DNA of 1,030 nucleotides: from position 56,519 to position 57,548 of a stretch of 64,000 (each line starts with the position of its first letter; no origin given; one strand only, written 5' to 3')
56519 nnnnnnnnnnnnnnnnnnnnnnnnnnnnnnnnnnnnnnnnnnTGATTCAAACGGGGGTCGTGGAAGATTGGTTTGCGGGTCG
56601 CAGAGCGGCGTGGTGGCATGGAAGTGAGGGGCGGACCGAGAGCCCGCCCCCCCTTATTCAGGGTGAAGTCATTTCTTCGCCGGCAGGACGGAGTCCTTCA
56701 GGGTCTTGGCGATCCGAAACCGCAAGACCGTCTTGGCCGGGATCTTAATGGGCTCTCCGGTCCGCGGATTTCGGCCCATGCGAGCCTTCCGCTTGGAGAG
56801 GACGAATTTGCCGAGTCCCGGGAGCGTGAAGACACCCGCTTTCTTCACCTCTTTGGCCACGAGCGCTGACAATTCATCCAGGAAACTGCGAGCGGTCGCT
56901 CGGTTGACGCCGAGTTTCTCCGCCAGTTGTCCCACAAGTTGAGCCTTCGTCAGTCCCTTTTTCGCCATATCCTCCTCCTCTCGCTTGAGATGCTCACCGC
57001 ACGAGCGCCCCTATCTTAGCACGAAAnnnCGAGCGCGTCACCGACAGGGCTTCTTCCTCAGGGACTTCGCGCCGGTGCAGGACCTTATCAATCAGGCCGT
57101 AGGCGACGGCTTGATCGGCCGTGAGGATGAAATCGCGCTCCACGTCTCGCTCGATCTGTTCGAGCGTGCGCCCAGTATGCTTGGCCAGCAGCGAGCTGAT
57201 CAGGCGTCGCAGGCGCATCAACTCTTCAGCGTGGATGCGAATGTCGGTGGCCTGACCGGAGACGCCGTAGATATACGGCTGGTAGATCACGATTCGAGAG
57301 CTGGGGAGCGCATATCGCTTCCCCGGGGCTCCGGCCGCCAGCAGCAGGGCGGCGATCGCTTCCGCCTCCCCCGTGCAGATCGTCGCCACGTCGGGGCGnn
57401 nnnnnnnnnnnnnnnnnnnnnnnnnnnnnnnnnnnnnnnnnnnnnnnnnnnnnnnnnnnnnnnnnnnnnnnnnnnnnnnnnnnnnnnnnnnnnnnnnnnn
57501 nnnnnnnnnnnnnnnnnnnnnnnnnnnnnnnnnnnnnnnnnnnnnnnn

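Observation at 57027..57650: Orphan ClpP paralogue with Ser-to-Ala and His-to-Tyr substitutions in the catalytic triad (ClpR-like pseudoprotease)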

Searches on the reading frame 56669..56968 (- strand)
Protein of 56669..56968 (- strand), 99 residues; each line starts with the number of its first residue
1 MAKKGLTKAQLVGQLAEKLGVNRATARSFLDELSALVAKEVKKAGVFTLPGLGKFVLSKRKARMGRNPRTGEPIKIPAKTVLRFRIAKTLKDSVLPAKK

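Call 3: search_protein_families(library=pfam, proteins=[window:56669-56968:-])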
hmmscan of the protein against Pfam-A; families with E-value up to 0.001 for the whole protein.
window:56669-56968:- (99 aa): 2 families
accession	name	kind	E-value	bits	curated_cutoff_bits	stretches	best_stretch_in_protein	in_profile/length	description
PF00216.26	Bac_DNA_binding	-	3.5e-27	94.9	22.4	1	6-94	1-89/90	Bacterial DNA-binding protein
PF18291.6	HU-HIG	-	0.00076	20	26.2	1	4-92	30-116/125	HU domain fused to wHTH, Ig, or Glycine-rich motif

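Call 4: search_protein_families(library=ncbifam, proteins=[window:56669-56968:-])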
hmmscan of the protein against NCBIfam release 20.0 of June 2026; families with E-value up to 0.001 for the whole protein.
window:56669-56968:- (99 aa): 6 families
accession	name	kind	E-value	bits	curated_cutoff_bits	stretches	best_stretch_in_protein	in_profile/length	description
NF001401.0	PRK00285.1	equivalog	6.3e-20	71.2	111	1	3-95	3-95/103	integration host factor subunit alpha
NF007945.0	PRK10664.1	equivalog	4.7e-16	59.1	157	1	7-94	2-89/90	nucleoid-associated protein HU-beta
TIGR00987.1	himA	equivalog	1.7e-15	57.2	120.25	1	6-94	2-90/96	integration host factor subunit alpha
NF008023.0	PRK10753.1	equivalog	6e-14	52.2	162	1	7-94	2-89/90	nucleoid-associated protein HU-alpha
NF001222.0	PRK00199.1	equivalog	1.2e-13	51.1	115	1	6-94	1-90/95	integration host factor subunit beta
TIGR00988.1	hip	equivalog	8e-11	42.1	119.95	1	7-94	2-90/94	integration host factor subunit beta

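Call 64: search_solved_structures(query=window:56672-56968:-, max_evalue=0.00001)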
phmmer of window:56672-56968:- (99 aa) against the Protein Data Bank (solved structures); distinct sequences matched with E-value up to 0.00001: 33.
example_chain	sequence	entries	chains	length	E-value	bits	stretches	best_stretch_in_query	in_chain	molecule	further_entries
2iif_A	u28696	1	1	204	7e-19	71.3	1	4-94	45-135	Integration host factor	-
2iie_A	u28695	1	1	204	8.5e-19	71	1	4-94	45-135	Integration host factor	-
6n2l_A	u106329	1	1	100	2.3e-15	60.1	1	6-94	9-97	Histone family protein DNA-binding protein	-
2o97_B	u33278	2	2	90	1.2e-13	54.6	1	7-94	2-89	DNA-binding protein HU-beta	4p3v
4yf0_A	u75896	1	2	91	1.7e-13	54.1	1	6-94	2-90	DNA-binding protein HU-alpha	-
4yfh_A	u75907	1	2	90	2.3e-13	53.7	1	7-94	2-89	DNA-binding protein HU-alpha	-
5eka_A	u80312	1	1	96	2.6e-13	53.5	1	2-94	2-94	DNA-binding protein HU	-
6o8q_A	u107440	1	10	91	2.8e-13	53.4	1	5-94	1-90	DNA-binding protein HU-alpha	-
6oaj_A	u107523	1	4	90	3.1e-13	53.3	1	7-94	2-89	DNA-binding protein HU-alpha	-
1hue_A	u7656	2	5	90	7.4e-13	52.1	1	7-94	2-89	HU PROTEIN | PROTEIN HU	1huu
4yey_A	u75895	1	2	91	7.8e-13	52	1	6-94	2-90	DNA-binding protein HU-alpha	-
4yew_A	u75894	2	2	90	8.1e-13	51.9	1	7-94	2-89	DNA-binding protein HU-beta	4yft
1mul_A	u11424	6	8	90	1.1e-12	51.6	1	7-94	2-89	DNA binding protein HU-alpha | DNA-binding protein HU-alpha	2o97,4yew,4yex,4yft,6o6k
5ogu_A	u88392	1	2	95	2.9e-12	50.2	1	6-92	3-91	DNA-binding protein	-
5l8z_A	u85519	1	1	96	2.9e-12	50.2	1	6-92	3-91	DNA-binding protein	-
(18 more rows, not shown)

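Call 65: search_protein_families(library=padloc, proteins=[window:56672-56968:-], max_evalue=0.01)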
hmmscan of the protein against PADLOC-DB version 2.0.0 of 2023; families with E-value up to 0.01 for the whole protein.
window:56672-56968:- (99 aa): 0 families

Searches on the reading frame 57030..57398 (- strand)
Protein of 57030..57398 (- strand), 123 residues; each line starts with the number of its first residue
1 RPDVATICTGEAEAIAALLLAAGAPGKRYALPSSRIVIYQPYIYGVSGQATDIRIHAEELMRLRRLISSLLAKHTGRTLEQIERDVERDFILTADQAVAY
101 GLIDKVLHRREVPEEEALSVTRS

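Call 25: find_homologous_proteins(query=A2, max_evalue=1e-10)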
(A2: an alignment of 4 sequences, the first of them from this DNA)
Query A2 (4 sequences) (123 aa, profile of the alignment): 7975 proteins with E <= 1e-10 among 8000 candidates; the best 120 are listed.
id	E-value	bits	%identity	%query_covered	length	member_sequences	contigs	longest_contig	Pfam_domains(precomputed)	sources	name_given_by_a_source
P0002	1.9e-70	252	82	99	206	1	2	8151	PF00574.29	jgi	-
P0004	5.4e-70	251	77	99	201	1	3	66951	PF00574.29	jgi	jgi:ATP-dependent Clp protease protease subunit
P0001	8.1e-70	250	98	98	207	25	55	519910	PF00574.29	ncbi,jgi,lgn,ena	jgi:ATP-dependent Clp protease protease subunit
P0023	3.4e-45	171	69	90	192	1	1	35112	PF00574.29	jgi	-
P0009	4.1e-45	170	69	90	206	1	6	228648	PF00574.29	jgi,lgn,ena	-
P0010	9.0e-45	169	69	90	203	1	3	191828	PF00574.29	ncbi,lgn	-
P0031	2.0e-44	168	68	90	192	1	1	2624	PF00574.29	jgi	jgi:ATP-dependent Clp protease protease subunit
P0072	2.0e-44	168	67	90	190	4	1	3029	PF00574.29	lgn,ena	-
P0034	2.0e-44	168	67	89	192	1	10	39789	PF00574.29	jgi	jgi:ATP-dependent Clp protease protease subunit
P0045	2.1e-44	168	65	90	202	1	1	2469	PF00574.29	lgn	-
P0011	2.3e-44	168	68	90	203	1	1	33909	PF00574.29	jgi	jgi:ATP-dependent Clp protease protease subunit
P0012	2.3e-44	168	68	90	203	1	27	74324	PF00574.29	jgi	jgi:ATP-dependent Clp protease protease subunit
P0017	2.3e-44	168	68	90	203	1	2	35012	PF00574.29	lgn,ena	-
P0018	2.3e-44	168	68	90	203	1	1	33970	PF00574.29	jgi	jgi:ATP-dependent Clp protease protease subunit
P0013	2.4e-44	168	68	90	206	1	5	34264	PF00574.29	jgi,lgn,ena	jgi:ATP-dependent Clp protease protease subunit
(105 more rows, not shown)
